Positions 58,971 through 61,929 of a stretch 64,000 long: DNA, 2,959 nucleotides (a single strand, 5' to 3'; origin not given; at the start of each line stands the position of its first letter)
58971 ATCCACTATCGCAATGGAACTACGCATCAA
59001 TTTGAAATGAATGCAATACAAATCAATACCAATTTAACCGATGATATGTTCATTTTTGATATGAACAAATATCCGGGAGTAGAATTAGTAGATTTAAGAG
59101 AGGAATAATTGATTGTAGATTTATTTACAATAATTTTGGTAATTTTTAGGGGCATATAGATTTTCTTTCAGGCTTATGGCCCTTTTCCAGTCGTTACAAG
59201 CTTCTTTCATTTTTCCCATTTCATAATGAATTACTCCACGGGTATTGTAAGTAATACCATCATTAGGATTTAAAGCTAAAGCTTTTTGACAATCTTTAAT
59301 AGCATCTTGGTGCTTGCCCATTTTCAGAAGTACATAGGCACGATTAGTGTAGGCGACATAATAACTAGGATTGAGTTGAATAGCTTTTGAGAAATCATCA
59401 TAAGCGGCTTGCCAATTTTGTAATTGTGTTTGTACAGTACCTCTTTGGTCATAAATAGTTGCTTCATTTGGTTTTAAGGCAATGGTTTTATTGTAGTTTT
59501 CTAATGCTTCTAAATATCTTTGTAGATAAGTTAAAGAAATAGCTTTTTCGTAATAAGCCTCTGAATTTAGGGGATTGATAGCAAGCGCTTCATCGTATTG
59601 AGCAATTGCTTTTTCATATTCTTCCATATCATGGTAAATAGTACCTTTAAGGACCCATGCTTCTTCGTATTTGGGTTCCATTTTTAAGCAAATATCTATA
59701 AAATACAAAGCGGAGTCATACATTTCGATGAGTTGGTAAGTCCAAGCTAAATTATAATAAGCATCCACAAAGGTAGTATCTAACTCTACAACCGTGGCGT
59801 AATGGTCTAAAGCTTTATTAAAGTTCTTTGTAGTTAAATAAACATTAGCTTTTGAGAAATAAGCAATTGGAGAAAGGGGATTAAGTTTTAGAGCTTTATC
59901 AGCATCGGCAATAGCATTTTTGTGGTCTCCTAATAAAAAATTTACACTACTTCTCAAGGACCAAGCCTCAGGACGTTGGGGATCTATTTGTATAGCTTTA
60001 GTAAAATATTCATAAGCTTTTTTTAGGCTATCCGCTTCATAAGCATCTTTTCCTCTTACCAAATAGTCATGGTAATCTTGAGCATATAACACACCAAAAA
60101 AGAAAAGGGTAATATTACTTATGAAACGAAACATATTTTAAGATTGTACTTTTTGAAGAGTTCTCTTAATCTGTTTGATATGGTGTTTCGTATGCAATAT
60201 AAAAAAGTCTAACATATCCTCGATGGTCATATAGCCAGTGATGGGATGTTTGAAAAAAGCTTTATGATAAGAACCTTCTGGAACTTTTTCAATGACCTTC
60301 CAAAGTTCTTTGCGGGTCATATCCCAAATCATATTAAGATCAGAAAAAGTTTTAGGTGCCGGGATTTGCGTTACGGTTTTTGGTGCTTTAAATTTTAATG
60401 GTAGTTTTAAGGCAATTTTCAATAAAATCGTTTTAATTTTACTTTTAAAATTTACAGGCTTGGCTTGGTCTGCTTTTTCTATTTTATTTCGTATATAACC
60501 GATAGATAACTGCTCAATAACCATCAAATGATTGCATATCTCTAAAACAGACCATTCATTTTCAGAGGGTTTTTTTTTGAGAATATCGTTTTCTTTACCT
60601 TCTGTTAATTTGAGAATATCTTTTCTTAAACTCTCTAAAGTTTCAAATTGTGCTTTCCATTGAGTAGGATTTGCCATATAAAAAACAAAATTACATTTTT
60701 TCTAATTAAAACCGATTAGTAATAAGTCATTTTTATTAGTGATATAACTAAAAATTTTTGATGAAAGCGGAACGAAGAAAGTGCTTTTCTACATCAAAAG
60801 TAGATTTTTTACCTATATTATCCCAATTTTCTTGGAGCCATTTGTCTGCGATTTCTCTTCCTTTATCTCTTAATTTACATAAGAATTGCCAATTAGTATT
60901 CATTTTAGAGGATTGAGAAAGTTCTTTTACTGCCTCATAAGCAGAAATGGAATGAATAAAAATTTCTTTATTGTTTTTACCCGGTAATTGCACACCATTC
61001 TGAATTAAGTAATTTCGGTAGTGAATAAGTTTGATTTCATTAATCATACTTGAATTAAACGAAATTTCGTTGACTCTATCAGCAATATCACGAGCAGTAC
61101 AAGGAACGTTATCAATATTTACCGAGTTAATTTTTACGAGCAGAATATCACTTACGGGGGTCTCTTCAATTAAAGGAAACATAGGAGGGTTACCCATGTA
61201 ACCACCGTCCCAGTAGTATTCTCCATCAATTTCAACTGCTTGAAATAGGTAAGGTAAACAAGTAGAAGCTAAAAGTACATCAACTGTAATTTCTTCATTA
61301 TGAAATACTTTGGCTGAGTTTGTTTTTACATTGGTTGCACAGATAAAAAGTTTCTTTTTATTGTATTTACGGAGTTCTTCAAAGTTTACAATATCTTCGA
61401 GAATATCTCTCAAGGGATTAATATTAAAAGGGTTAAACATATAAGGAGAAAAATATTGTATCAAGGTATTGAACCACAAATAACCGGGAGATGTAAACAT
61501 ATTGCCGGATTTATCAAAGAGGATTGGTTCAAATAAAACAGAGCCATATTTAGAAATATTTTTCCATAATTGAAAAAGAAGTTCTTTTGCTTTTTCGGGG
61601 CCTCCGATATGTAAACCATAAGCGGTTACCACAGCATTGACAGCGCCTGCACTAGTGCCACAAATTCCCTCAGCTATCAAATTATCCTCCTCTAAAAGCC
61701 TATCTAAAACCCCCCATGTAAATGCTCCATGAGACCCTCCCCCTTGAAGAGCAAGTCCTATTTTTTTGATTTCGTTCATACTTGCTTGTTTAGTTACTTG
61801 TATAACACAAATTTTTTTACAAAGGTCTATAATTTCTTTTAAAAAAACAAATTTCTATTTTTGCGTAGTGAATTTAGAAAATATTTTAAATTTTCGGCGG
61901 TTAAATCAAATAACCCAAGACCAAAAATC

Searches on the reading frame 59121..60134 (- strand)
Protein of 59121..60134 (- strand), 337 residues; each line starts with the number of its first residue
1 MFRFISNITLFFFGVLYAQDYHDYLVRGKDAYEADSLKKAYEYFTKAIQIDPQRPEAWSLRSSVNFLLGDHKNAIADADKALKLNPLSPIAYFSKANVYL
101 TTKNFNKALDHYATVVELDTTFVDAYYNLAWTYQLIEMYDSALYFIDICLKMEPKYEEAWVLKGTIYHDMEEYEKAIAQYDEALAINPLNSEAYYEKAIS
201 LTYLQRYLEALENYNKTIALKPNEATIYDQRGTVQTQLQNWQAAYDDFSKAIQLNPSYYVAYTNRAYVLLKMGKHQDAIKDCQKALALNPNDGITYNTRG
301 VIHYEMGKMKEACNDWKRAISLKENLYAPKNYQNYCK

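Call 40: search_protein_families(library=pfam, proteins=[window:59121-60134:-], max_evalue=0.00001)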
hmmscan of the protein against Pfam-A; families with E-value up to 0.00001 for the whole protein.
window:59121-60134:- (337 aa): 23 families
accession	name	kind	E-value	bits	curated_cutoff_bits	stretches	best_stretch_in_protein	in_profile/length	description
PF00515.34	TPR_1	-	2.9e-60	198.2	27.8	2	260-292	2-34/34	Tetratricopeptide repeat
PF07719.23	TPR_2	-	1.2e-53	175.3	27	2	261-292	3-34/34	Tetratricopeptide repeat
PF13431.12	TPR_17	-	3.2e-39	130.4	24.4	1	248-279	2-33/34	Tetratricopeptide repeat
PF13414.12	TPR_11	-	3.2e-37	126.4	26.8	1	164-197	1-34/42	TPR repeat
PF13181.12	TPR_8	-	1.7e-36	121.7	25.7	1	158-188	2-32/34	Tetratricopeptide repeat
PF13432.12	TPR_16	-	1.8e-27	95.8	32.7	0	164-224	4-64/65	Tetratricopeptide repeat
PF13424.12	TPR_12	-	1.2e-24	86.7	30.1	0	159-221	5-75/77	Tetratricopeptide repeat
PF13371.12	TPR_9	-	6.8e-24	84.1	35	1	205-257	9-61/73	Tetratricopeptide repeat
PF13428.12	TPR_14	-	9.5e-23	78.8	23.5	0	158-198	2-42/44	Tetratricopeptide repeat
PF14559.12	TPR_19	-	1.6e-20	73.6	25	0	69-126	5-61/68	Tetratricopeptide repeat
PF12895.13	ANAPC3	-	1.8e-15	57.4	27.2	1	138-216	4-81/82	Anaphase-promoting complex, cyclosome, subunit 3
PF23914.1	TPR_CcmH_CycH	-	5.2e-14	52.8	42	0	230-320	55-148/158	Cytochrome c-type biogenesis protein H TPR domain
PF25062.1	ARM_TT21_N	-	9.4e-13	48.8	40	1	125-244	102-221/222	Tetratricopeptide repeat protein 21 N-terminal ARM repeat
PF13374.12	TPR_10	-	1.1e-11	44.7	27.5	0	261-288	4-31/42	Tetratricopeptide repeat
PF13176.12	TPR_7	-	6.8e-10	38.7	27.9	0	159-187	1-29/36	Tetratricopeptide repeat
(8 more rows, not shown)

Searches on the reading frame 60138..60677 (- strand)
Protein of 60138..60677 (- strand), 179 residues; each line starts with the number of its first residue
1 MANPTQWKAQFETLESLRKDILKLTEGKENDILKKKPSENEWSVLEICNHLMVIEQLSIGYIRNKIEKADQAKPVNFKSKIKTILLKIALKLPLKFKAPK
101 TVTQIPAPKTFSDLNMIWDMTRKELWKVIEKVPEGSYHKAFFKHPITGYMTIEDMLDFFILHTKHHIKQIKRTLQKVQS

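Call 40: search_protein_families(library=pfam, proteins=[window:60138-60677:-], max_evalue=0.00001)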
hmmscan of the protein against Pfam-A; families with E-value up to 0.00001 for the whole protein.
window:60138-60677:- (179 aa): 2 families
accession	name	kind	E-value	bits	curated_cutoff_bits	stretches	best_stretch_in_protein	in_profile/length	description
PF12867.12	DinB_2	-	2.1e-11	44.8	24.8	1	14-170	2-128/128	DinB superfamily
PF07606.16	DUF1569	-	7.5e-07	29.8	21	1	10-171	8-150/152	Protein of unknown function (DUF1569)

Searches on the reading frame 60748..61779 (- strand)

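Call 40: search_protein_families(library=pfam, proteins=[window:60748-61779:-], max_evalue=0.00001)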
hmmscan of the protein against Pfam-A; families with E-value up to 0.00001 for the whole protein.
window:60748-61779:- (343 aa): 1 family
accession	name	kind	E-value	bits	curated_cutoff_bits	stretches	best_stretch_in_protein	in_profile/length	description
PF01734.28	Patatin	-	5.7e-26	92.3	27.7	1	9-203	1-190/191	Patatin-like phospholipase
